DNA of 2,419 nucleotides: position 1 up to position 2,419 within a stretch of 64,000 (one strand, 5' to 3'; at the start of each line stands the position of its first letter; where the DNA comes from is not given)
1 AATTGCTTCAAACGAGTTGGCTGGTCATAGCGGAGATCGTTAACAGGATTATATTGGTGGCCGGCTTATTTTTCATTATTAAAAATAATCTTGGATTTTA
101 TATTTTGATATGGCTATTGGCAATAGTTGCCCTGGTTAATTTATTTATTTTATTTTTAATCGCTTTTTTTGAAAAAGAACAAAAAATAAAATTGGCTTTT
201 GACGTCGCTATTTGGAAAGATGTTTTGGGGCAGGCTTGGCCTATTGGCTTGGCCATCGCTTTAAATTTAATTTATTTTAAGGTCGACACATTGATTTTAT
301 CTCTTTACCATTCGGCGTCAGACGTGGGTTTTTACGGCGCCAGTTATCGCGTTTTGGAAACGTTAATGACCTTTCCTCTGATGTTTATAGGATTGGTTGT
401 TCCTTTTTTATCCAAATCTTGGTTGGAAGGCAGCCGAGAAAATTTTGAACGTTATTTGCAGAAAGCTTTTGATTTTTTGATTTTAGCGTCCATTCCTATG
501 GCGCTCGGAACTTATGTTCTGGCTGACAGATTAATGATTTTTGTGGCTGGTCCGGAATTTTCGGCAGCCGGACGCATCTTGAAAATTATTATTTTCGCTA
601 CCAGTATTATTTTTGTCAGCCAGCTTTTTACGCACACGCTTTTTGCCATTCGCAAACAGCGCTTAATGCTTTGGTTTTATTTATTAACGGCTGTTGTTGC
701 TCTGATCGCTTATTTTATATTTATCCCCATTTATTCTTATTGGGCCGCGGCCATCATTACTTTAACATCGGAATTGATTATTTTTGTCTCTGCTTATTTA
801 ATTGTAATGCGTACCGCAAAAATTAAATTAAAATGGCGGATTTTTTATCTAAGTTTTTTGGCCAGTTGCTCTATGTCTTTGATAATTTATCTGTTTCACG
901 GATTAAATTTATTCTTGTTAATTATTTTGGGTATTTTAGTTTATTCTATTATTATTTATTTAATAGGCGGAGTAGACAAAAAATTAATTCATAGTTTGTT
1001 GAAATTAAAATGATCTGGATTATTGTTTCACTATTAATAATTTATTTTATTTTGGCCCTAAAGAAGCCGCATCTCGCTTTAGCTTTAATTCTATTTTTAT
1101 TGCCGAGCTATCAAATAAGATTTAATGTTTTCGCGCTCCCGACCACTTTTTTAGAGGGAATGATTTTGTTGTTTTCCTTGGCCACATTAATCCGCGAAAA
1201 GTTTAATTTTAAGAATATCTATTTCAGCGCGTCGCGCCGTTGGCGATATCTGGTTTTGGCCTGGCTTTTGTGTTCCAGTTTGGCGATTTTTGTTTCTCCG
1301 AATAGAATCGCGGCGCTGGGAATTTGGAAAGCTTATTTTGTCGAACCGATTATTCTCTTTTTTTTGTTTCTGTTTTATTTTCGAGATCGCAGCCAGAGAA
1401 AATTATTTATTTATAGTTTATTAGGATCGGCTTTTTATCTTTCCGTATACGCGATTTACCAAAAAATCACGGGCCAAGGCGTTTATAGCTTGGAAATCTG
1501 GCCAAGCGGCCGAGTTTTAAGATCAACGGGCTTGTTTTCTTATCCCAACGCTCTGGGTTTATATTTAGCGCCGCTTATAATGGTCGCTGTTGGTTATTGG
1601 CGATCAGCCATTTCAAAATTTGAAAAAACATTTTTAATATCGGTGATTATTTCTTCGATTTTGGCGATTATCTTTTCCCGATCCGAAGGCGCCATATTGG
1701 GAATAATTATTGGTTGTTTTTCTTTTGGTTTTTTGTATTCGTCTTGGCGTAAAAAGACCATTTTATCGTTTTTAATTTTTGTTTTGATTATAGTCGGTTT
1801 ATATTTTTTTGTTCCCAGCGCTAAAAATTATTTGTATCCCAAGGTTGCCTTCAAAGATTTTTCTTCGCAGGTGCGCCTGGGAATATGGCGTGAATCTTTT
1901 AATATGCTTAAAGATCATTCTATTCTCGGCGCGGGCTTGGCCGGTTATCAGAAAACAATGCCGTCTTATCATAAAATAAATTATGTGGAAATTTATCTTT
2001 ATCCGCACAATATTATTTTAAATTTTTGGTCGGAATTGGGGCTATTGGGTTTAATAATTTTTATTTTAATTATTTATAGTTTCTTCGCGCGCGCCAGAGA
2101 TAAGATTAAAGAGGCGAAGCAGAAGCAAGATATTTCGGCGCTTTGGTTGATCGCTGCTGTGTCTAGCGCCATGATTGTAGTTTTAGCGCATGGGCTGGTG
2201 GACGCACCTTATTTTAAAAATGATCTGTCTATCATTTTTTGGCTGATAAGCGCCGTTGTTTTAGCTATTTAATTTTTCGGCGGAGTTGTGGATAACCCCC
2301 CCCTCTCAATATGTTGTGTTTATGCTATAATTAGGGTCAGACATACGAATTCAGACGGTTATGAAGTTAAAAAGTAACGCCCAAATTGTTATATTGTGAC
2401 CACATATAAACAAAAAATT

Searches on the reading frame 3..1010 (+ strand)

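Call 10: search_protein_families(library=pfam, proteins=[window:3-1010:+], max_evalue=0.001)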
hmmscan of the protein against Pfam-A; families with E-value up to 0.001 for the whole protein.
window:3-1010:+ (336 aa): 2 families
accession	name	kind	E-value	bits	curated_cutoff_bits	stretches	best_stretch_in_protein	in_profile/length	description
PF01943.22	Polysacc_synt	-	7.6e-12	45.7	28.2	1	4-139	141-273/274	Polysaccharide biosynthesis protein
PF13440.11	Polysacc_synt_3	-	5.9e-10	39.3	23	1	36-186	139-288/293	Polysaccharide biosynthesis protein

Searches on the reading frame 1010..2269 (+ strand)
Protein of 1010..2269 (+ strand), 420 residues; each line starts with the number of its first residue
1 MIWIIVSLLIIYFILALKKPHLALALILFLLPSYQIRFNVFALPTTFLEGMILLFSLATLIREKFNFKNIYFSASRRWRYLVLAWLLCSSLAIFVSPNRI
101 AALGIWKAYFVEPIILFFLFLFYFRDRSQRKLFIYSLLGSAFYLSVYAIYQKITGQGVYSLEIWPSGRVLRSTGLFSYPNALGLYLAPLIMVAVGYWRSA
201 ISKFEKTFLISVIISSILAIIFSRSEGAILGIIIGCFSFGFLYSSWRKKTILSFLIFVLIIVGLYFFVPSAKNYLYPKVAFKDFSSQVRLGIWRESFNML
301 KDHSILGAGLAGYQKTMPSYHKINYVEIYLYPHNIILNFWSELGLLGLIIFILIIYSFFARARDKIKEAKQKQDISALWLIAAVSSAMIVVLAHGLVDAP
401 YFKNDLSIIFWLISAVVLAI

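Call 10: search_protein_families(library=pfam, proteins=[window:1010-2269:+], max_evalue=0.001)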
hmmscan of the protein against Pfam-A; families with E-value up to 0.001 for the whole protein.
window:1010-2269:+ (420 aa): 1 family
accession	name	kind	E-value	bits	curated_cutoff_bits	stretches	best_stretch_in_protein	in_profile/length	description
PF04932.20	Wzy_C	-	4.5e-23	82.1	31.7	1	213-352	3-149/149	O-Antigen ligase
